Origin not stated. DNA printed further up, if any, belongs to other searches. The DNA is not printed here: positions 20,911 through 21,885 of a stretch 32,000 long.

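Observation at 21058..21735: HslV/proteasome-beta-like Ntn hydrolase between the E2 and E3 genes, with no unfoldase partner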

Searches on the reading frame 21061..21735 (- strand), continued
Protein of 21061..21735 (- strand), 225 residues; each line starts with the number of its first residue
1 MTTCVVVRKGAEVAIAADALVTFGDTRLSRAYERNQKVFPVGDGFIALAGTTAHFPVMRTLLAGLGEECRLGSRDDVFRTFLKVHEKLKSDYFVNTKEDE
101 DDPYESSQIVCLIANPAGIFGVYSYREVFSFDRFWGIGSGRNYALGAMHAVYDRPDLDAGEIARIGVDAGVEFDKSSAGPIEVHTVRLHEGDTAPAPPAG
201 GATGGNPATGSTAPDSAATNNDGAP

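Call 16: find_related_loci(query=A1, collection=genome_contigs, flank=8000)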
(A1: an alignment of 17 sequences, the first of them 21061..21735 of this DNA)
Query A1 (225 aa) in genome_contigs; peptide patterns used: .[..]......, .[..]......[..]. (x = any residue, [..] = any of these).
600 stretches matched a pattern (row limit reached: there are more); 579 encode a relative of the query (tblastn E <= 1e-3); the best 80 are kept; 80 distinct loci.
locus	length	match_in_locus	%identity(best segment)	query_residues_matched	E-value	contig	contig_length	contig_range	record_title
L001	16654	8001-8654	93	1-225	1e-136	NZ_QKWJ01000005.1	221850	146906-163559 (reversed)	Cupriavidus lacunae strain S23 Cupriavidus_S23_5, whole genome shotgun sequence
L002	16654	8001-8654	92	1-225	3e-135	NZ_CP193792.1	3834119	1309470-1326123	Cupriavidus sp. TMH.W2 chromosome 1, complete sequence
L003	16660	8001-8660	89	1-225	2e-130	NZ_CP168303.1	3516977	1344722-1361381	Cupriavidus nantongensis strain HB4B5 chromosome 2, complete sequence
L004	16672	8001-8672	89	1-225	4e-130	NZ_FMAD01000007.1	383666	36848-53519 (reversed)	Cupriavidus alkaliphilus strain ASC-732, whole genome shotgun sequence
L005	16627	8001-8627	88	1-225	3e-130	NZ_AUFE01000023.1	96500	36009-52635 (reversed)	Cupriavidus sp. amp6 K309DRAFT_scaffold00023.23_C, whole genome shotgun sequence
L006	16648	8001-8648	92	1-225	3e-128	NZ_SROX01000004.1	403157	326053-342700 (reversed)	Cupriavidus necator strain SHC 2-3 NODE_4_length_403157_cov_83.916148, whole genome shotgun sequence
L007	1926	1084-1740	89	1-225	2e-136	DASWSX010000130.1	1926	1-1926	MAG TPA_asm: Telluria sp. isolate SMAG_U3560 k141_480683, whole genome shotgun sequence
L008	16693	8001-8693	87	1-224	3e-127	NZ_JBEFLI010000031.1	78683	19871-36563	Cupriavidus necator strain EM36 NODE_31_length_78683_cov_18.019, whole genome shotgun sequence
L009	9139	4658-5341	89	1-225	4e-127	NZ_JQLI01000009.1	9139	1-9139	Cupriavidus necator A5-1 K307DRAFT_scf7180000000051_quiver.9_C, whole genome shotgun sequence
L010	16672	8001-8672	88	1-225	1e-125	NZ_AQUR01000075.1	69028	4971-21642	Cupriavidus neocaledonicus strain STM6070 A3AGDRAFT_scaffold_32.33_C, whole genome shotgun sequence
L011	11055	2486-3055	97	1-190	7e-125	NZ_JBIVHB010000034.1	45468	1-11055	Cupriavidus sp. NPDC089707 NPDC089707_195_G9.ctg-0034, whole genome shotgun sequence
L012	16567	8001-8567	98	1-189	2e-124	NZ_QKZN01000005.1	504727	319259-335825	Cupriavidus phytorum strain MLR2-44 Ga0215867_105, whole genome shotgun sequence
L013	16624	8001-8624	83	1-224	5e-123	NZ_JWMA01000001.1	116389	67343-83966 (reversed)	Cupriavidus sp. IDO NODE_1, whole genome shotgun sequence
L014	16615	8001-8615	84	1-225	8e-123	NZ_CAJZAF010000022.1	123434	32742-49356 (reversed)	Cupriavidus pinatubonensis strain LMG 23994 isolate 1245, whole genome shotgun sequence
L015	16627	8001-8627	87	1-225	1e-122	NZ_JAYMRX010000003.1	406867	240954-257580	Cupriavidus oxalaticus strain JPY540 NODE_3_length_406867_cov_63.813185, whole genome shotgun sequence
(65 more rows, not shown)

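Call 37: find_encoding_contigs(protein=P0042, flank=6000, max_places=2)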
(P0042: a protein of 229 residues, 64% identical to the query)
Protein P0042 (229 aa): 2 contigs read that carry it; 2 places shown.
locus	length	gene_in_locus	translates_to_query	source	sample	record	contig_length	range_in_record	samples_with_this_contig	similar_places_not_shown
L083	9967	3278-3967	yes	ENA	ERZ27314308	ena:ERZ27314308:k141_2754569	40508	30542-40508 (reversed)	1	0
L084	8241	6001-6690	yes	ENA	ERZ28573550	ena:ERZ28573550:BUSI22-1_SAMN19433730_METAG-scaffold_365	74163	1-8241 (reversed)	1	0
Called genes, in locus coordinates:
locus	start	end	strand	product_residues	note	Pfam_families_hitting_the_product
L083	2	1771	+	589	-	?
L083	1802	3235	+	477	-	PF00364:Biotin_lipoyl, PF25984:BSH_YknX (faint), PF02817:E3_binding, PF00198:2-oxoacid_dh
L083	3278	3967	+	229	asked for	PF00227:Proteasome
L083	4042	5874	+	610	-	PF00364:Biotin_lipoyl, PF25984:BSH_YknX (faint), PF01262:AlaDh_PNT_C (faint), PF07992:Pyr_redox_2, PF12831:FAD_oxidored, PF13450:NAD_binding_8 (faint), PF00070:Pyr_redox, PF02852:Pyr_redox_dim, +1 more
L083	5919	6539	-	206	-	PF04299:FMN_bind_2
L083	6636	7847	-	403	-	PF00202:Aminotran_3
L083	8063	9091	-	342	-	PF00111:Fer2, PF00970:FAD_binding_6, PF00175:NAD_binding_1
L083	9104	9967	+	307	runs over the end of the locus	PF01370:Epimerase, PF13460:NAD_binding_10, PF04321:RmlD_sub_bind (weak)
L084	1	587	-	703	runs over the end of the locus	PF19310:TOP_N, PF01432:Peptidase_M3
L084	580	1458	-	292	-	PF00763:THF_DHG_CYH, PF02882:THF_DHG_CYH_C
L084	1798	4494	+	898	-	PF28598:PDH_E1_N, PF00456:Transketolase_N, PF17831:PDH_E1_M, PF22613:Transketolase_C_1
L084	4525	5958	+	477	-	PF00364:Biotin_lipoyl, PF25984:BSH_YknX (faint), PF02817:E3_binding, PF00198:2-oxoacid_dh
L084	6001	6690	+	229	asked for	PF00227:Proteasome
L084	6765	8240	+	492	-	?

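Call 38: predict_structure(alignment_id=A2)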
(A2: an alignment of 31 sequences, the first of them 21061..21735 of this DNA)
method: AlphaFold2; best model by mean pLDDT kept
length: 225 residues; sequences in the alignment: 31
mean_pLDDT: 75.6   pTM: 0.73
mean pLDDT of the five models: 75.6, 75.4, 74.6, 74.5, 74.1
residues with pLDDT >= 90: 89; 70-90: 61; 50-70: 21; < 50: 54
segments of 3 or more residues with pLDDT < 50: 22-33, 97-107, 195-225
pLDDT, mean of each block of 10 residues (from residue 1): 92 90 45 67 89 78 84 91 83 57 54 96 84 94 97 98 96 73 93 49 35 36 40
secondary structure, 60 per line:
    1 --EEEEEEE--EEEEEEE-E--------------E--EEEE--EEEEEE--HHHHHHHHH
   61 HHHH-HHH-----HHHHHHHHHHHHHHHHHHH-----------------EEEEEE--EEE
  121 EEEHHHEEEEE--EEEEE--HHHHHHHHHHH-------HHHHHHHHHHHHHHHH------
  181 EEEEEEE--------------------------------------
elements in order: E3-9 E12-18 E38-41 E44-49 H52-64 H74-92 E110-115 E118-123 E127-131 E134-138 H141-151 H159-174 E181-187

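Call 44: fold_search(model_id=the predicted structure, library=pdb)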
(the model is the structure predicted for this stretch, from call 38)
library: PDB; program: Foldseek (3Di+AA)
matches with E <= 10: 1191; with E <= 0.001: 1066
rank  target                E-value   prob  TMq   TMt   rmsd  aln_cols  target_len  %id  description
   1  5ovu_B                4.6e-29  1.00  0.72  0.86   4.1       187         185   86  Cupriavidus metallidurans BPH (released 2017-12-06)
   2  5ovu_A                4.6e-29  1.00  0.72  0.86   4.1       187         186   87  Cupriavidus metallidurans BPH (released 2017-12-06)
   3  5ovs_A                3.8e-18  1.00  0.70  0.84   4.0       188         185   39  Thiobacillus denitrificans BPH (released 2017-12-06)
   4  5ovt_A                1.0e-17  1.00  0.70  0.85   3.9       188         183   38  Thiobacillus denitrificans BPH in complex with Epoxomicin (released 2017-12-06)
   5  5ovs_J                3.7e-17  1.00  0.71  0.84   4.0       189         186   39  Thiobacillus denitrificans BPH (released 2017-12-06)
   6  5ovs_K                4.0e-17  1.00  0.71  0.84   4.0       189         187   39  Thiobacillus denitrificans BPH (released 2017-12-06)
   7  4hnz_A                3.6e-12  1.00  0.59  0.74   4.5       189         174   22  Crystal structure of eukaryotic HslV from Trypanosoma brucei (released 2013-07-10)
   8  4ho7_A                1.6e-11  1.00  0.58  0.73   4.4       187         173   21  Crystal structure of eukaryotic HslV from Trypanosoma brucei (released 2013-07-10)
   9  1m4y_A                3.1e-11  1.00  0.58  0.74   4.5       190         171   24  Crystal structure of HslV from Thermotoga maritima (released 2003-05-06)
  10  1g3i_G                5.4e-11  1.00  0.57  0.73   5.0       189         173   18  CRYSTAL STRUCTURE OF THE HSLUV PROTEASE-CHAPERONE COMPLEX (released 2000-11-22)
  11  9a4t_A                8.8e-11  1.00  0.59  0.71   4.6       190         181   23  Integrative model of CLPQ-CLPY by crosslinking MS and deep learning (released 2024-09-18)
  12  1ned_A                1.2e-10  1.00  0.59  0.72   4.4       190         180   19  CRYSTAL STRUCTURE OF HSLV (CLPQ) AT 3.8 ANGSTROMS RESOLUTION (released 1998-04-08)
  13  1ned_B                1.2e-10  1.00  0.59  0.72   4.4       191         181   19  CRYSTAL STRUCTURE OF HSLV (CLPQ) AT 3.8 ANGSTROMS RESOLUTION (released 1998-04-08)
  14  6kui_A                1.2e-10  1.00  0.58  0.73   4.5       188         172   22  Active conformation of HslV from Staphylococcus aureus. (released 2020-07-15)
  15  1e94_A                1.7e-10  1.00  0.59  0.74   4.3       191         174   19  HslV-HslU from E.coli (released 2000-11-17)
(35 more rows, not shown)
